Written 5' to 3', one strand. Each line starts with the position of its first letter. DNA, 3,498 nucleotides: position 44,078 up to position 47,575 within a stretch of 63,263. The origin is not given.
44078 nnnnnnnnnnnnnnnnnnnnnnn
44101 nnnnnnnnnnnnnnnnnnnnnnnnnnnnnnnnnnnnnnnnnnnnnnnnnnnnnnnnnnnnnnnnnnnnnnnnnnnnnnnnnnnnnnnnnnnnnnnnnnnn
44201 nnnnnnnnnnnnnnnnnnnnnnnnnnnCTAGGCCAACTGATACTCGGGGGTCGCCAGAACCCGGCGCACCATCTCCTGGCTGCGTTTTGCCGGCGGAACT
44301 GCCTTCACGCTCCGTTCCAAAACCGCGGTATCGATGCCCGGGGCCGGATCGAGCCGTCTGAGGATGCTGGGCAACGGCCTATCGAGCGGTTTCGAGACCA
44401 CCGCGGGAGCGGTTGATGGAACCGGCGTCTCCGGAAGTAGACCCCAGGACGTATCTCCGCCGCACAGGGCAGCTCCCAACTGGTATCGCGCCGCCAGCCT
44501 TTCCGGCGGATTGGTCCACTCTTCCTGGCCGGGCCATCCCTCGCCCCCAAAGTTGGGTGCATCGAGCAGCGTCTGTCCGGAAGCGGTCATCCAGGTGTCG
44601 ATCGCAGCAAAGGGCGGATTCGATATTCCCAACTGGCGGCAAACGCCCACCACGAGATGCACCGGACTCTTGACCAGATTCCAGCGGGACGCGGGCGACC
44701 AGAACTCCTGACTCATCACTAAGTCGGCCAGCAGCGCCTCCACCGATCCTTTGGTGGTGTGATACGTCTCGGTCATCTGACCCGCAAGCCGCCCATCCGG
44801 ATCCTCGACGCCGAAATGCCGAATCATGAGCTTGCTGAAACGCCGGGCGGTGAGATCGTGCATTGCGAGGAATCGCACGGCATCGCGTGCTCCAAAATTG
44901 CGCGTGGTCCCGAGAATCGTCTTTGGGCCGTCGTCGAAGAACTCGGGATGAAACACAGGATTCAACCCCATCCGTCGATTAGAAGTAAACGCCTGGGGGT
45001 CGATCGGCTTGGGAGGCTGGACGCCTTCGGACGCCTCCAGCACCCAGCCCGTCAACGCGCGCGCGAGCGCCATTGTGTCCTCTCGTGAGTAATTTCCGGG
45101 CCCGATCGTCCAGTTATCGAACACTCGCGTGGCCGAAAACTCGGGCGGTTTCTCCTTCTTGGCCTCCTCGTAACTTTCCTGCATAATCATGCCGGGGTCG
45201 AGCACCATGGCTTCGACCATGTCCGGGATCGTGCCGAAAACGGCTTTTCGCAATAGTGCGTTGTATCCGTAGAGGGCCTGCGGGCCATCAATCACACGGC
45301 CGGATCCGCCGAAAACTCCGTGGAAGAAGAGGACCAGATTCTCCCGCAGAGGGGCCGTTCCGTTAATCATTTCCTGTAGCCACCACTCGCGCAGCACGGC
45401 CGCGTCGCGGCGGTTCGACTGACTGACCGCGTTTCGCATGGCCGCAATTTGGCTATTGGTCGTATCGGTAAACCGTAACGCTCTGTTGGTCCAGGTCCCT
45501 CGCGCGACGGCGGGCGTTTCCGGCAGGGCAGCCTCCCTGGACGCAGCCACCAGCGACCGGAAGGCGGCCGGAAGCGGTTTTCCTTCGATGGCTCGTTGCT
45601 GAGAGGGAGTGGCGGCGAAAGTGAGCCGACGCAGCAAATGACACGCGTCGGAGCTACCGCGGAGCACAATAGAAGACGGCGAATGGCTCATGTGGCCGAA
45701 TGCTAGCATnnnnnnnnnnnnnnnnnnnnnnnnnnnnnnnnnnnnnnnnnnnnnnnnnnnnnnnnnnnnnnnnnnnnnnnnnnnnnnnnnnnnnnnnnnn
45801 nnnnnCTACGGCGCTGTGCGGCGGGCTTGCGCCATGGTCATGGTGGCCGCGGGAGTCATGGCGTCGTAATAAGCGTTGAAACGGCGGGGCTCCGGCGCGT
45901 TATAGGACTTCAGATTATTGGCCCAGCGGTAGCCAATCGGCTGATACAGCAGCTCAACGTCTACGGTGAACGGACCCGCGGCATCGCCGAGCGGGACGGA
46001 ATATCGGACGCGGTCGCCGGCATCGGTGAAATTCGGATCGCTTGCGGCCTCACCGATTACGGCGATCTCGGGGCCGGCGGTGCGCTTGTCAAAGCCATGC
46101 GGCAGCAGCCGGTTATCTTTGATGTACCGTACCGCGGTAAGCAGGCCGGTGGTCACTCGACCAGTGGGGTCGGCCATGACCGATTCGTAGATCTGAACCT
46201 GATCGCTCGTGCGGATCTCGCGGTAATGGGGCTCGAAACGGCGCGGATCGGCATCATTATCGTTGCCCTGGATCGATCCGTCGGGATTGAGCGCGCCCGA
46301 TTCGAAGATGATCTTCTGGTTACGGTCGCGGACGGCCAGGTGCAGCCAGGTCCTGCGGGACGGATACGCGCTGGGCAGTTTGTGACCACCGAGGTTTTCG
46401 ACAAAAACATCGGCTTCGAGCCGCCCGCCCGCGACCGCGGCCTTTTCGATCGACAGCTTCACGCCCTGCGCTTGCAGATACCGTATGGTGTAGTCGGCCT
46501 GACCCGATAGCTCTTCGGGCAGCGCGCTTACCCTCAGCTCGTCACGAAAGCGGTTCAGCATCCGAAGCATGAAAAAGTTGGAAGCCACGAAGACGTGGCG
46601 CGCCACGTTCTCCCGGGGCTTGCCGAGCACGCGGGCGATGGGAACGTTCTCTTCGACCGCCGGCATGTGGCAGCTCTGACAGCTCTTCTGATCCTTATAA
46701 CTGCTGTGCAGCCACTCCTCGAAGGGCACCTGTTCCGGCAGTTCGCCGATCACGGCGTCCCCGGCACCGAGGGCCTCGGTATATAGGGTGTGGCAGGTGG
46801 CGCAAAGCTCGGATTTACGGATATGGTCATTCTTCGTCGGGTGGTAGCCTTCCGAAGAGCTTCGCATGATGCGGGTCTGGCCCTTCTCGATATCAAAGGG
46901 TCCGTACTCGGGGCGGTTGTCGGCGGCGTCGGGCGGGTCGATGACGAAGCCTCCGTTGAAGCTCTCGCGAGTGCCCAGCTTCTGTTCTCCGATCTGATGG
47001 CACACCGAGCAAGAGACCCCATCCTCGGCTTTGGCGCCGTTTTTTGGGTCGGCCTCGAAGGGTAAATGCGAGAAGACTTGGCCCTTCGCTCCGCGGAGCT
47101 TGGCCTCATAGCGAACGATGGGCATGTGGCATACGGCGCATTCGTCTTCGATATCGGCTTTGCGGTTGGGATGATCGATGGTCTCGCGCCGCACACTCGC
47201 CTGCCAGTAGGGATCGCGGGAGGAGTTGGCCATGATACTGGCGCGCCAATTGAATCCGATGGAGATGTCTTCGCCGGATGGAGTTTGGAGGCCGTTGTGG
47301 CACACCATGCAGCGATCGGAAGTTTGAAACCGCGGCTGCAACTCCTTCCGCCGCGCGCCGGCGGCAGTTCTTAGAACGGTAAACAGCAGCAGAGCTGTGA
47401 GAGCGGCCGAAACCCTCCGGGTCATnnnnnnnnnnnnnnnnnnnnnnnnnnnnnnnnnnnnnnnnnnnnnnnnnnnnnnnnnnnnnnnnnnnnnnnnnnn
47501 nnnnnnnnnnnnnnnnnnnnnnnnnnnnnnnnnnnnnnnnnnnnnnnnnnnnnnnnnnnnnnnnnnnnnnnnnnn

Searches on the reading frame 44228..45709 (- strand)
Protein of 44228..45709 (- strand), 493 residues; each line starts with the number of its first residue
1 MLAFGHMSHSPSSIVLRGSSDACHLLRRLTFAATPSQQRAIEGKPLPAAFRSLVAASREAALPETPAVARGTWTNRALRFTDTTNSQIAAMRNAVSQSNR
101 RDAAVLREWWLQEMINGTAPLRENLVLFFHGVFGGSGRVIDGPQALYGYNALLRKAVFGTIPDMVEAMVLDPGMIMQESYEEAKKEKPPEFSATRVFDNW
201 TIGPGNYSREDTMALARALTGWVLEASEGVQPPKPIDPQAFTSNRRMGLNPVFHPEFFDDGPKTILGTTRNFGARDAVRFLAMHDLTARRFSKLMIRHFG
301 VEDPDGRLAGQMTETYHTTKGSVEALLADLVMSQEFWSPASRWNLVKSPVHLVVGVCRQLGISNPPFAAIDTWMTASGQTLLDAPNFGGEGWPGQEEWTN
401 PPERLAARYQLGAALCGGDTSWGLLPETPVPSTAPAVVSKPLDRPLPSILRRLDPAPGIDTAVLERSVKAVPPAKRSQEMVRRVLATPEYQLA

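Call 5: search_protein_families(library=pfam, proteins=[window:44228-45709:-])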
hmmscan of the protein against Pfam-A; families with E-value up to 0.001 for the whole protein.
window:44228-45709:- (493 aa): 1 family
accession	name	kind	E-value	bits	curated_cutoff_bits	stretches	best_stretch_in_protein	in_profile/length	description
PF08811.16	DUF1800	-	2.9e-63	215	26.1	1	24-492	1-419/419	Protein of unknown function (DUF1800)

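Call 12: find_encoding_contigs(protein=window:44228-45709:-, flank=10000, max_places=6)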
Protein window:44228-45709:- (493 aa): 1 contig read that carries it; 1 place shown.
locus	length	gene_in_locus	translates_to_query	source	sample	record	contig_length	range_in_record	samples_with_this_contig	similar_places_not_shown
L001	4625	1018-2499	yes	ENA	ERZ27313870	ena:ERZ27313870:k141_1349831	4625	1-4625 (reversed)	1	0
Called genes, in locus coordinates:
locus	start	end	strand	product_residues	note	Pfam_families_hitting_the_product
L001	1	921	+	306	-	?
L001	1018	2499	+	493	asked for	PF08811:DUF1800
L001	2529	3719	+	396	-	PF07394:DUF1501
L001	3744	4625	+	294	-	?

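Call 64: search_protein_families(library=ncbifam, max_evalue=0.01, proteins=[window:44228-45709:-])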
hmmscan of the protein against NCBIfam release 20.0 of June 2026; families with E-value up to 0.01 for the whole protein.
window:44228-45709:- (493 aa): 0 families

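Call 70: find_homologous_proteins(query=window:44228-45709:-, max_evalue=1e-60)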
Query window:44228-45709:- (493 aa): 81 proteins with E <= 1e-60 among 8000 candidates.
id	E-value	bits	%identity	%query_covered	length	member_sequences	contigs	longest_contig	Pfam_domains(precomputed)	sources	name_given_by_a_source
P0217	0.0e+0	1068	100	95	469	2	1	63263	PF08811.17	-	-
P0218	9.4e-207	706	64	97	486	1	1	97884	PF08811.17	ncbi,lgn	ncbi:MAG: DUF1800 family protein [Bryobacteraceae bacterium]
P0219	7.2e-204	696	62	97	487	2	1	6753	PF08811.17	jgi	jgi:uncharacterized protein (DUF1800 family)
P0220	3.3e-155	536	51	96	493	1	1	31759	PF08811.17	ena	-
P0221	3.0e-151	523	52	91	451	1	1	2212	PF08811.17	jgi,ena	-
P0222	5.5e-150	519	51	96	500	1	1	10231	PF08811.17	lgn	-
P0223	1.1e-149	518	51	91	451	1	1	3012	PF08811.17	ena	-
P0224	2.0e-149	517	51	98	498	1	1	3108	PF08811.17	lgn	-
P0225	1.6e-147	511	51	97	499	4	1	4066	PF08811.17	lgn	-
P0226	1.8e-147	510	49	96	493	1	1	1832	PF08811.17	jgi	jgi:uncharacterized protein (DUF1800 family)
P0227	2.5e-147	510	50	95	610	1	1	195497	PF08811.17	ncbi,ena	-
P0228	6.9e-147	509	50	96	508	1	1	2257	PF08811.17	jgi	jgi:uncharacterized protein (DUF1800 family)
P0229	2.3e-145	503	51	97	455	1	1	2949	PF08811.17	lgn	-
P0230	3.8e-145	503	51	95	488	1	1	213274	PF08811.17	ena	-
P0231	7.1e-145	502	49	97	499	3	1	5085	PF08811.17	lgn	-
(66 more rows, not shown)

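Call 71: find_encoding_contigs(protein=P0218, flank=10000, max_places=1)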
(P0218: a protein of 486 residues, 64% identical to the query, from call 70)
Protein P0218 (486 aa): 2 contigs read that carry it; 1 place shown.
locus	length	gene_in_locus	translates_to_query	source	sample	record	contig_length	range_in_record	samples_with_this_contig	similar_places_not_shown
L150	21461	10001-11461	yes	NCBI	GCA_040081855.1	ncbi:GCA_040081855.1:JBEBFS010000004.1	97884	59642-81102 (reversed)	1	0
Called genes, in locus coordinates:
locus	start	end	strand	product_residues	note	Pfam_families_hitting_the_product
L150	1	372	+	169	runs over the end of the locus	PF02283:CobU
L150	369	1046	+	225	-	PF02654:CobS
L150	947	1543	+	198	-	PF00300:His_Phos_1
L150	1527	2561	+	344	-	PF02277:DBI_PRT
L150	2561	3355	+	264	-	PF01636:APH, PF01633:Choline_kinase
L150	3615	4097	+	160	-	PF01475:FUR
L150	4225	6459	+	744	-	PF13620:CarboxypepD_reg, PF07715:Plug, PF00593:TonB_dep_Rec_b-barrel, PF14905:OMP_b-brl_3 (weak)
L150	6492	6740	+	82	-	-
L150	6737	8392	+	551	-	PF24681:Kelch_KLHDC2_KLHL20_DRC7, PF13415:Beta-prop_FBX42, PF25210:Kelch_FKB95 (weak), PF24681:Kelch_KLHDC2_KLHL20_DRC7, PF24981:Beta-prop_ATRN-LZTR1, PF13964:Beta-prop_Calicin (weak), PF25210:Kelch_FKB95, PF01344:Kelch_1, +4 more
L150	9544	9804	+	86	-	-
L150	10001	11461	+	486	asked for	PF08811:DUF1800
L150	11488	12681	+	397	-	PF07394:DUF1501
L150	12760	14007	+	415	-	PF03929:PepSY_TM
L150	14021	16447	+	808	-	PF13620:CarboxypepD_reg, PF13715:CarbopepD_reg_2 (weak), PF07715:Plug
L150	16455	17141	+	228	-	-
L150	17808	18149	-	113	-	PF11604:CusF_Ec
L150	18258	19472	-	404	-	PF25917:BSH_RND, PF25973:BSH_CzcB, PF25919:BSH_CusB, PF25954:Beta-barrel_RND_2, PF25975:CzcB_C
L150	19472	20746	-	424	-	PF02321:OEP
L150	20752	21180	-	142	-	PF13115:YtkA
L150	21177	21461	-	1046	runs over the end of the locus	PF00873:ACR_tran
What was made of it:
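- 39247..45709 (-): Putative target operon: DUF1800 (44228-45709), DUF1501 (43008-44198), PepSY_TM (41766-42983), TonB-dependent receptor (39247-41919). The same four-gene order is found in L150 (call 71).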

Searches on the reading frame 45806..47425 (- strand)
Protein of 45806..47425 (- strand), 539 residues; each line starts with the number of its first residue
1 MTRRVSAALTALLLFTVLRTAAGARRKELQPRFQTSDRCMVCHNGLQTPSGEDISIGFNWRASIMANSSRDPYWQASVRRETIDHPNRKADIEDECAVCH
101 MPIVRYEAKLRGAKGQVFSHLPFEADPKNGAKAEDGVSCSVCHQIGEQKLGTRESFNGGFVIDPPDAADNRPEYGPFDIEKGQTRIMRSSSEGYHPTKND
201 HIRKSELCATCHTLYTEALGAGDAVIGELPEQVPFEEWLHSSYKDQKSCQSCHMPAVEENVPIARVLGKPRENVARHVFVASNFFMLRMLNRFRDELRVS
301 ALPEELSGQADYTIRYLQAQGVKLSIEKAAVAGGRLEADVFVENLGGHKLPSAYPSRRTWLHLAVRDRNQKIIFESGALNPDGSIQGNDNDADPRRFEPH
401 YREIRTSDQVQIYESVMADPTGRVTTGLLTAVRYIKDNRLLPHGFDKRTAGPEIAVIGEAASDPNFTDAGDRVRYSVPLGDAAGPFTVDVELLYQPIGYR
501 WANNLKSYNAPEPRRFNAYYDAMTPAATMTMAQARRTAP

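Call 5: search_protein_families(library=pfam, proteins=[window:45806-47425:-])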
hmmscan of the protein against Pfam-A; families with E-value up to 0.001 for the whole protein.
window:45806-47425:- (539 aa): 5 families
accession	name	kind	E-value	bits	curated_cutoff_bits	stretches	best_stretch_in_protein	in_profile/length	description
PF14522.11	Cytochrome_C7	-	4.8e-08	33.1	24.8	0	197-253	33-66/67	Cytochrome c7 and related cytochrome c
PF22113.1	Mtrc-MtrF_II-IV_dom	-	3.4e-07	30.4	30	0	36-146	28-166/176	Outer membrane cytochrome MtrC/MtrF-like, domains II/IV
PF14537.11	Cytochrom_c3_2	-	0.00012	22.9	25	0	89-147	22-68/79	Cytochrome c3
PF00034.26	Cytochrom_C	-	0.00043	22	21.3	0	138-153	11-26/90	Cytochrome c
PF03150.19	CCP_MauG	-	0.0008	20.5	25.6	0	242-261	17-36/149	Di-haem cytochrome c peroxidase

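Call 23: find_related_loci(query=window:45806-47425:-, collection=metagenome_contigs, flank=10000)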
Query window:45806-47425:- (539 aa) in metagenome_contigs; peptide patterns used: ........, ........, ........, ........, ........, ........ (x = any residue, [..] = any of these).
358 stretches matched a pattern; 288 encode a relative of the query (tblastn E <= 1e-3); the best 80 are kept; 80 distinct loci.
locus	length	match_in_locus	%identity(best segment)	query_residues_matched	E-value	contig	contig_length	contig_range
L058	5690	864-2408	74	21-534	0e+0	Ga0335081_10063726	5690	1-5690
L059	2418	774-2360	68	15-539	0e+0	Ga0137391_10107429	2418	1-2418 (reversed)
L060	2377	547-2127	67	9-534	0e+0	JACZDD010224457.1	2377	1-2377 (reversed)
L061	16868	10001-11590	65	6-534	0e+0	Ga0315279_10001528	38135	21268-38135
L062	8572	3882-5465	67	11-534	0e+0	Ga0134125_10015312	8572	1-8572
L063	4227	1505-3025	69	22-528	0e+0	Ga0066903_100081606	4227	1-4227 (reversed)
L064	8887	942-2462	69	22-528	0e+0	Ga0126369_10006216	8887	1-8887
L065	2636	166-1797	65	1-537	0e+0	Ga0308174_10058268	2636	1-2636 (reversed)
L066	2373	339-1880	67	26-539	0e+0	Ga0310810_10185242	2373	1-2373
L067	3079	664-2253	65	8-536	0e+0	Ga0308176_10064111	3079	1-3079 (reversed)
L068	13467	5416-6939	66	33-539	0e+0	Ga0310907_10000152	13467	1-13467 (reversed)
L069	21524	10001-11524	66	33-539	0e+0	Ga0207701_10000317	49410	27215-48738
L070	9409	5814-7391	65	10-534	0e+0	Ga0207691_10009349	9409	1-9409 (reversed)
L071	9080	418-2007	63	5-534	0e+0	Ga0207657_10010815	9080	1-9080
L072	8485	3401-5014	62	1-537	0e+0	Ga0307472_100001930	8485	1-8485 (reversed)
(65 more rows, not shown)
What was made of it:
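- Tried and rejected: 80 metagenome loci with orthologues of the multihaem cytochrome at 59-74% identity (call 23).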

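Call 64: search_protein_families(library=ncbifam, max_evalue=0.01, proteins=[window:45806-47425:-])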
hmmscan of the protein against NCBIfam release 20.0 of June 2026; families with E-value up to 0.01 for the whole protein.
window:45806-47425:- (539 aa): 2 families
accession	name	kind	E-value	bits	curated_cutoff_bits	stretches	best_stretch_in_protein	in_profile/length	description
TIGR03153.1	cytochr_NrfH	equivalog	0.00062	19.8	134.2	0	235-256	41-62/138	cytochrome c nitrite reductase small subunit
TIGR03507.1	decahem_SO1788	subfamily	0.0016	17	209.3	0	204-256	268-305/672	OmcA/MtrC family decaheme c-type cytochrome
